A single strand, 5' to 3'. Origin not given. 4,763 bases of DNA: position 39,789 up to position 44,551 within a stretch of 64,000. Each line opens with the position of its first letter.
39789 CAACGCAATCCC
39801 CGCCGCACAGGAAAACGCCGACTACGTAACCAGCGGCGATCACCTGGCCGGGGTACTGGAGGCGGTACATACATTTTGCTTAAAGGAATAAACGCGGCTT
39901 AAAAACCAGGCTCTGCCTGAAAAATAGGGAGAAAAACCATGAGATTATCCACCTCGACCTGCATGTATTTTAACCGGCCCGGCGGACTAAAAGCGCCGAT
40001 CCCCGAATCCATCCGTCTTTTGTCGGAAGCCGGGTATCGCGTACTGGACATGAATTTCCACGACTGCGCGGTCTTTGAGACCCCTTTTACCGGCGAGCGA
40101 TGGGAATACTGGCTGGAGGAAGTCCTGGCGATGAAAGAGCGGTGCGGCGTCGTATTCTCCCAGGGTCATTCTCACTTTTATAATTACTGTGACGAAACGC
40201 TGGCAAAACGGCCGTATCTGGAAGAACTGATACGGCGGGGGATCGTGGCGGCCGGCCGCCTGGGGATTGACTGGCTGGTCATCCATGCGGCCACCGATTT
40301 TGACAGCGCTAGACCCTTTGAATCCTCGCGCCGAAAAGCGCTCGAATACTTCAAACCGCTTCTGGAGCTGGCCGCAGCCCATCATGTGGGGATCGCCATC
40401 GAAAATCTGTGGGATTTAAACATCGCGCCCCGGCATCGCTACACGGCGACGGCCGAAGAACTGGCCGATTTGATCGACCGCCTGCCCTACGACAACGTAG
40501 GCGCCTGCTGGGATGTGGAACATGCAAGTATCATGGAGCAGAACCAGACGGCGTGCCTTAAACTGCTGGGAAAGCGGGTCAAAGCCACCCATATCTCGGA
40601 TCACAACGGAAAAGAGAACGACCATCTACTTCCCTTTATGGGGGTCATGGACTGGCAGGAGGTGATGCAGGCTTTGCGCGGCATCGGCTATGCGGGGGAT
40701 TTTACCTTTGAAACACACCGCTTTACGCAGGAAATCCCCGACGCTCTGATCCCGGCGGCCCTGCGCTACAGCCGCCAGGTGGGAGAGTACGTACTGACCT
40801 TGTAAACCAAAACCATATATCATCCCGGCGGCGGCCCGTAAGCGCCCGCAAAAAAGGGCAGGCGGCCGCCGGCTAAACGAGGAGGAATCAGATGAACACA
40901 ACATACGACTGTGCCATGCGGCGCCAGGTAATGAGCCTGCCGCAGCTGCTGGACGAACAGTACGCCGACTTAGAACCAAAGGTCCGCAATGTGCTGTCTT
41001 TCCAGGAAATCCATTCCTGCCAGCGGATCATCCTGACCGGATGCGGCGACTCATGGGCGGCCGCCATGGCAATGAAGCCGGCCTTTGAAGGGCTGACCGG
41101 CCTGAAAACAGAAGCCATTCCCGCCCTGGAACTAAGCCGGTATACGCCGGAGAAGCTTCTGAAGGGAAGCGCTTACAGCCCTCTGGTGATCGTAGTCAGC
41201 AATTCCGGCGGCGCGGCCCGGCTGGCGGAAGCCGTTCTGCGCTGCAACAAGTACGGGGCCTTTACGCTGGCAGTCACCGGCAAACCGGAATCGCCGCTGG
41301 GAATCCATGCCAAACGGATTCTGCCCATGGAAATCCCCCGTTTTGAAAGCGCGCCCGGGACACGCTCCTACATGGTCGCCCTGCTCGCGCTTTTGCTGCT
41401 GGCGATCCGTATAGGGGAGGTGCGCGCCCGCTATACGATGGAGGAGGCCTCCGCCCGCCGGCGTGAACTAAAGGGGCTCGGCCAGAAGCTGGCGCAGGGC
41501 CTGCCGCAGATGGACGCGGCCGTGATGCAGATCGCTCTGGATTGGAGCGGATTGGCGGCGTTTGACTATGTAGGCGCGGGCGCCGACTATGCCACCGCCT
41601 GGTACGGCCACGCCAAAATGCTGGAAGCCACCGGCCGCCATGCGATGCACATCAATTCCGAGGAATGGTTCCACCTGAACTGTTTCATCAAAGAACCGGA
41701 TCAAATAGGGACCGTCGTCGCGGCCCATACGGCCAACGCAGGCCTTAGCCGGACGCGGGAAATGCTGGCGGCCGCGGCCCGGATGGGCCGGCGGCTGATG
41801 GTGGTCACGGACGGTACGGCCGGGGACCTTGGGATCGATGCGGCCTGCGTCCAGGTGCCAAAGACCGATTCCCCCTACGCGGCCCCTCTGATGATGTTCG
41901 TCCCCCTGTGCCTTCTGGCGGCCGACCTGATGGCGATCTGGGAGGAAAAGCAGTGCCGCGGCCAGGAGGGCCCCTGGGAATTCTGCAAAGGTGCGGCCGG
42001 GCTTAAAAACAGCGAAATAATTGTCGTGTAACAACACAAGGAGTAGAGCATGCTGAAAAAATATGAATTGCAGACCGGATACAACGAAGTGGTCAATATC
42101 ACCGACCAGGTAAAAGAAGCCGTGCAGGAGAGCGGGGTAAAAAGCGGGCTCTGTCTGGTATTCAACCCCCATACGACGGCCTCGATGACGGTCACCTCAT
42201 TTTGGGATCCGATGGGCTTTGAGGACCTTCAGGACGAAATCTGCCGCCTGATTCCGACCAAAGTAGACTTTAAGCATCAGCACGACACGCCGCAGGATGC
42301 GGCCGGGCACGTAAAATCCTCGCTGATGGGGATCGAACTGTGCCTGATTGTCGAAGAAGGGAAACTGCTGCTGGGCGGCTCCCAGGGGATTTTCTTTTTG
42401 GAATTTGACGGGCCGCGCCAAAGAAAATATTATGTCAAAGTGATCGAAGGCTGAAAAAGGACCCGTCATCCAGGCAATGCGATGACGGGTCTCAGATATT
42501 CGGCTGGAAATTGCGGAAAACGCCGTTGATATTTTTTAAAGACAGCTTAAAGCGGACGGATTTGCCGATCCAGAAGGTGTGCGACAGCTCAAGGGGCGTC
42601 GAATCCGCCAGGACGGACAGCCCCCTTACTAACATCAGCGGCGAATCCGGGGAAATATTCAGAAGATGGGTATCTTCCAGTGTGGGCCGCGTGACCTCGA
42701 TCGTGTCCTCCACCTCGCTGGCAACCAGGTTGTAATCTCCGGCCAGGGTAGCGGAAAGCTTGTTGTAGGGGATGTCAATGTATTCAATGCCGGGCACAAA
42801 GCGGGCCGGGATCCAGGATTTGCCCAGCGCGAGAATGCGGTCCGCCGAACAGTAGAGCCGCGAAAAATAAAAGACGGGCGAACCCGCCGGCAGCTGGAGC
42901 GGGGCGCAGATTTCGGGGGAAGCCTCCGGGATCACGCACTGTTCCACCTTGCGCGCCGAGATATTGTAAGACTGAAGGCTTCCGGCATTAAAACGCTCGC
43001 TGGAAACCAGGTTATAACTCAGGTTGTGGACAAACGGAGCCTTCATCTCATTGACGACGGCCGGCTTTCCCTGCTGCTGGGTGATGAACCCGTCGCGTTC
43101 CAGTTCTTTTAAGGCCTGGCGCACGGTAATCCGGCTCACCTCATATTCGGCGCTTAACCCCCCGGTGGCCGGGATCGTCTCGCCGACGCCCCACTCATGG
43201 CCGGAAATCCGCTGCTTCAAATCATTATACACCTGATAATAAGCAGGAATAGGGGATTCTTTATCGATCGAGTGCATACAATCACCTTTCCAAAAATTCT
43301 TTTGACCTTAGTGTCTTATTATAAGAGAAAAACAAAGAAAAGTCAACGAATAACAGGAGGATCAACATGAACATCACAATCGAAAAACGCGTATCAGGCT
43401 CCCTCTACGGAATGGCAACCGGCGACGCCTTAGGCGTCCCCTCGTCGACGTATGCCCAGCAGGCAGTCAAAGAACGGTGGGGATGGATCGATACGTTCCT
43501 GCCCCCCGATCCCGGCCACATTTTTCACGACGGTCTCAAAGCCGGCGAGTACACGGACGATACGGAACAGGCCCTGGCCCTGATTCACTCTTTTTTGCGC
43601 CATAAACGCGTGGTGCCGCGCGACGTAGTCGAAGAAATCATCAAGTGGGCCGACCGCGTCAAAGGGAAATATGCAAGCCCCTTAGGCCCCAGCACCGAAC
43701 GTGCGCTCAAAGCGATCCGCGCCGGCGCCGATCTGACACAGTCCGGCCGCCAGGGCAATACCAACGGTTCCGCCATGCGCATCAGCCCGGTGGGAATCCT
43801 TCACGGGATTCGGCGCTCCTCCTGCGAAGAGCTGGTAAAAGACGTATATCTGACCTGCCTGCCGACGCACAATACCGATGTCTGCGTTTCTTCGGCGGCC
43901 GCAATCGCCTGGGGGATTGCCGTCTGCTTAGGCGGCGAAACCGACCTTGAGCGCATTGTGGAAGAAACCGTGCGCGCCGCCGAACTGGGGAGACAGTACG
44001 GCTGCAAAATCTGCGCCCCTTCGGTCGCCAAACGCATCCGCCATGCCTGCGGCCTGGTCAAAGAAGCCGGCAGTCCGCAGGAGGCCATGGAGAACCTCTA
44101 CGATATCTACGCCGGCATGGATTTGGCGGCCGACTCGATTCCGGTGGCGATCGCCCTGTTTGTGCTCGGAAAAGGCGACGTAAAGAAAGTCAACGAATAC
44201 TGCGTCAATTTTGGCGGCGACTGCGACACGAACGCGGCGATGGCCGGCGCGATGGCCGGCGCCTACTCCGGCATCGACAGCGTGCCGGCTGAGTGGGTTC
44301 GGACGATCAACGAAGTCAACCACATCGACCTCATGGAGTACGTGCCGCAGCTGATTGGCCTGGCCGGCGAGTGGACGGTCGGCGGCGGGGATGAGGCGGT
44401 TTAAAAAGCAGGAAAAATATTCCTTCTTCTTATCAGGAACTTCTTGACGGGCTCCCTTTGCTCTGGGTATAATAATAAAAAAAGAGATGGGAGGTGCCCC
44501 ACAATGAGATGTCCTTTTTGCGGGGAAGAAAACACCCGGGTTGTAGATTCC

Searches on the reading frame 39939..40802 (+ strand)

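Call 18: search_protein_families(library=ncbifam, proteins=[window:39939-40802:+], max_evalue=0.001)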
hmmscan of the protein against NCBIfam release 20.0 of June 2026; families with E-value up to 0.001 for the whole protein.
window:39939-40802:+ (288 aa): 7 families
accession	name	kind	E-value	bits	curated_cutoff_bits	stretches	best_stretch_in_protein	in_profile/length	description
NF051856.1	PsicseEpim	equivalog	2.4e-10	40.7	300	1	125-258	120-244/287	D-psicose 3-epimerase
NF041099.2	keto_glucon_epim_IolO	equivalog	1.5e-09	37.5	300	1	128-257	124-244/269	5-keto-L-gluconate epimerase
NF007360.0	PRK09856.1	equivalog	2.8e-09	36.9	305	1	98-259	92-248/276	fructoselysine 3-epimerase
NF041277.1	coba_remo_CbiR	equivalog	7e-09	35.5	105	1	97-259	86-234/249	cobamide remodeling phosphodiesterase CbiR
TIGR03234.1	OH-pyruv-isom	equivalog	1.1e-05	24.9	353.45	1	145-258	132-239/254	hydroxypyruvate isomerase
TIGR00542.1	hxl6Piso_put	equivalog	0.00026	20.4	272.15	1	95-276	93-266/279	L-ribulose-5-phosphate 3-epimerase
NF009688.0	PRK13209.1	subfamily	0.00035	19.7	317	1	92-274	95-269/286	L-ribulose-5-phosphate 3-epimerase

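Call 48: search_protein_families(library=pfam, proteins=[window:39939-40802:+], max_evalue=0.001)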
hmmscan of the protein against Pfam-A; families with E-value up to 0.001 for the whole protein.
window:39939-40802:+ (288 aa): 1 family
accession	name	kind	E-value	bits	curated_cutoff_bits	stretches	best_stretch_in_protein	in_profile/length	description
PF01261.30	AP_endonuc_2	-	1.7e-33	116.8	31.1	1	26-279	2-247/249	Xylose isomerase-like TIM barrel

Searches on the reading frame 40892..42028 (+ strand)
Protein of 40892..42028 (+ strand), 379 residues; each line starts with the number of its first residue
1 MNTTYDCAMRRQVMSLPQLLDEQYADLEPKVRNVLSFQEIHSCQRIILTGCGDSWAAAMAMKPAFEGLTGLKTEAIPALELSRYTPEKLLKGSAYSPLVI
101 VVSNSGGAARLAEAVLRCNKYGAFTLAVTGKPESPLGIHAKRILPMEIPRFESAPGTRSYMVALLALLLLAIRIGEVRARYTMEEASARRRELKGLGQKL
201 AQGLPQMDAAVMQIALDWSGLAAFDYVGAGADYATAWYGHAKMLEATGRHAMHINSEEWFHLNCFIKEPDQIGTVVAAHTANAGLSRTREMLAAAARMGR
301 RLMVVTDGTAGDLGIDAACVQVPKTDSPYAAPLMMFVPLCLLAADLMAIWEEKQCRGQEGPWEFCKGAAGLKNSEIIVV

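Call 18: search_protein_families(library=ncbifam, proteins=[window:40892-42028:+], max_evalue=0.001)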
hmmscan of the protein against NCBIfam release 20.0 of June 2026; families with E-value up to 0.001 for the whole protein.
window:40892-42028:+ (379 aa): 6 families
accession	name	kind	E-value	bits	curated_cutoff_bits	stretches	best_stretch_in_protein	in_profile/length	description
NF001484.0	PRK00331.1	subfamily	2.5e-24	85.6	381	1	4-346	249-580/601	isomerizing glutamine--fructose-6-phosphate transaminase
TIGR01135.1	glmS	equivalog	2.3e-22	79.3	418.05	1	12-345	260-585/607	glutamine--fructose-6-phosphate transaminase (isomerizing)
NF046059.1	NagB_SO3506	equivalog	5.9e-08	32.4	430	1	9-173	4-164/330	glucosamine-6-phosphate deaminase NagB-II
NF008481.0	PRK11382.1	equivalog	6.2e-06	25.6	430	1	40-345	41-319/340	fructoselysine 6-phosphate deglycase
TIGR00393.1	kpsF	subfamily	2.4e-05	24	203.7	1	98-200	50-153/268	KpsF/GutQ family sugar-phosphate isomerase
NF008581.0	PRK11543.1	equivalog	4.2e-05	22.7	481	1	98-202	92-197/321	arabinose-5-phosphate isomerase GutQ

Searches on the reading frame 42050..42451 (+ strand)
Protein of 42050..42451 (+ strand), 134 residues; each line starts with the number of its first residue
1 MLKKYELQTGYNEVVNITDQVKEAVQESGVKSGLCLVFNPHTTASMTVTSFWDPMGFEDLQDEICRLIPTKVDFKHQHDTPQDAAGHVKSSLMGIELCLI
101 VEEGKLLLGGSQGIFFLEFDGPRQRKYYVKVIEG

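Call 18: search_protein_families(library=ncbifam, proteins=[window:42050-42451:+], max_evalue=0.001)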
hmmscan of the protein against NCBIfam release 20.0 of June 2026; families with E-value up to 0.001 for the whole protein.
window:42050-42451:+ (134 aa): 1 family
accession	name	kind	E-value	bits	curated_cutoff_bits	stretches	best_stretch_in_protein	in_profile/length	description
TIGR00149.1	TIGR00149_YjbQ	hypoth_equivalog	1e-33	115.9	67.75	1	11-132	10-130/132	secondary thiamine-phosphate synthase enzyme YjbQ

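Call 66: search_protein_families(library=padloc, proteins=[window:42050-42451:+], max_evalue=0.01)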
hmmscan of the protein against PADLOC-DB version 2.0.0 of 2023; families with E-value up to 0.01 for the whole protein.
window:42050-42451:+ (134 aa): 0 families

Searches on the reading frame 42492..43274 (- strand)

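Call 18: search_protein_families(library=ncbifam, proteins=[window:42492-43274:-], max_evalue=0.001)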
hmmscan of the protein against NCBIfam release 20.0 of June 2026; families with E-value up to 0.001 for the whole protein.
window:42492-43274:- (260 aa): 21 families
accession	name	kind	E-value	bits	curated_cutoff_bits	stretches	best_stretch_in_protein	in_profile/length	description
TIGR02325.1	C_P_lyase_phnF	equivalog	2.7e-21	76.2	156.8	1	6-243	4-235/238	phosphonate metabolism transcriptional regulator PhnF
TIGR02018.2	his_ut_repres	equivalog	2.8e-21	75.9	220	1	12-217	1-198/226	histidine utilization transcriptional repressor HutC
NF008491.0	PRK11402.1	subfamily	2.3e-19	69.9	269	1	3-242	4-236/243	GntR family transcriptional regulator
NF007292.0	PRK09764.1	equivalog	3.9e-17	62.2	281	1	10-244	5-232/240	GntR family transcriptional regulator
TIGR02404.1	trehalos_R_Bsub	equivalog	1.2e-15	57.8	211.95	1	12-229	2-214/233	trehalose operon repressor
NF041547.1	GntR_LSA1692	equivalog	4.1e-14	52.8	275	1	12-243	3-227/233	GntR family transcriptional regulator, LSA1692 subfamily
TIGR03337.1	phnR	equivalog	3.8e-13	49.7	296.75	1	11-243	2-227/231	phosphonate utilization transcriptional regulator PhnR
NF052282.1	PLP_TF_PdxR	equivalog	4.9e-12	45.6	320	1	10-83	1-74/448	MocR-like pyridoxine biosynthesis transcription factor PdxR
NF011575.0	PRK14999.1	equivalog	5.7e-12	45.4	424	1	5-79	7-81/241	histidine utilization repressor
NF052281.1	rhizopine_MocR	equivalog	4.4e-10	38.8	650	1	2-80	10-88/479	rhizopine catabolism transcriptional regulator MocR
NF047563.1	modulin_PmtR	equivalog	4.9e-09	36.3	200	1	4-80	6-82/125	PSM export ABC transporter transcriptional regulator PmtR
NF007486.0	PRK10079.1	equivalog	9.7e-09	35.3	363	1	11-225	12-219/241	phosphonate metabolism transcriptional regulator PhnF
NF052441.1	TransRegRv0792c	equivalog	3e-08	33.2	400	1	9-245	15-245/260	Rv0792c family HTH-type transcriptional regulator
TIGR02812.1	fadR_gamma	equivalog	4.5e-08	33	249.2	1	26-85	22-81/235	fatty acid metabolism transcriptional regulator FadR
NF003011.0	PRK03837.1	subfamily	8.2e-08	32.1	260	1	14-79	17-82/241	transcriptional regulator NanR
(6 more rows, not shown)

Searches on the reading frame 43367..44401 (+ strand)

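Call 18: search_protein_families(library=ncbifam, proteins=[window:43367-44401:+], max_evalue=0.001)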
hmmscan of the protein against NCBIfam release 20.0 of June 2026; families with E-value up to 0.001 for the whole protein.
window:43367-44401:+ (345 aa): 2 families
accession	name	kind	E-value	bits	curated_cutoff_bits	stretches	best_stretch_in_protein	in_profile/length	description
TIGR02662.1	dinitro_DRAG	equivalog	1.5e-21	76.9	337.05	2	5-188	1-173/287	ADP-ribosyl-[dinitrogen reductase] hydrolase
NF041672.1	ADPriboarghdlase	equivalog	2.3e-17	62.8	490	2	7-193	68-246/361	ADP-ribosylarginine hydrolase Tri1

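Call 48: search_protein_families(library=pfam, proteins=[window:43367-44401:+], max_evalue=0.001)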
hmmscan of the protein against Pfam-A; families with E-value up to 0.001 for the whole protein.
window:43367-44401:+ (345 aa): 1 family
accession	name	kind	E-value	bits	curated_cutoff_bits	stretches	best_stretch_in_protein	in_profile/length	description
PF03747.19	ADP_ribosyl_GH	-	4.3e-58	197.7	26.2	1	11-309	1-287/287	ADP-ribosylglycohydrolase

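Call 66: search_protein_families(library=padloc, proteins=[window:43367-44401:+], max_evalue=0.01)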
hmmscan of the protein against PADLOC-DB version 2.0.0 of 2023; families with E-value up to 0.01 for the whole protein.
window:43367-44401:+ (345 aa): 0 families
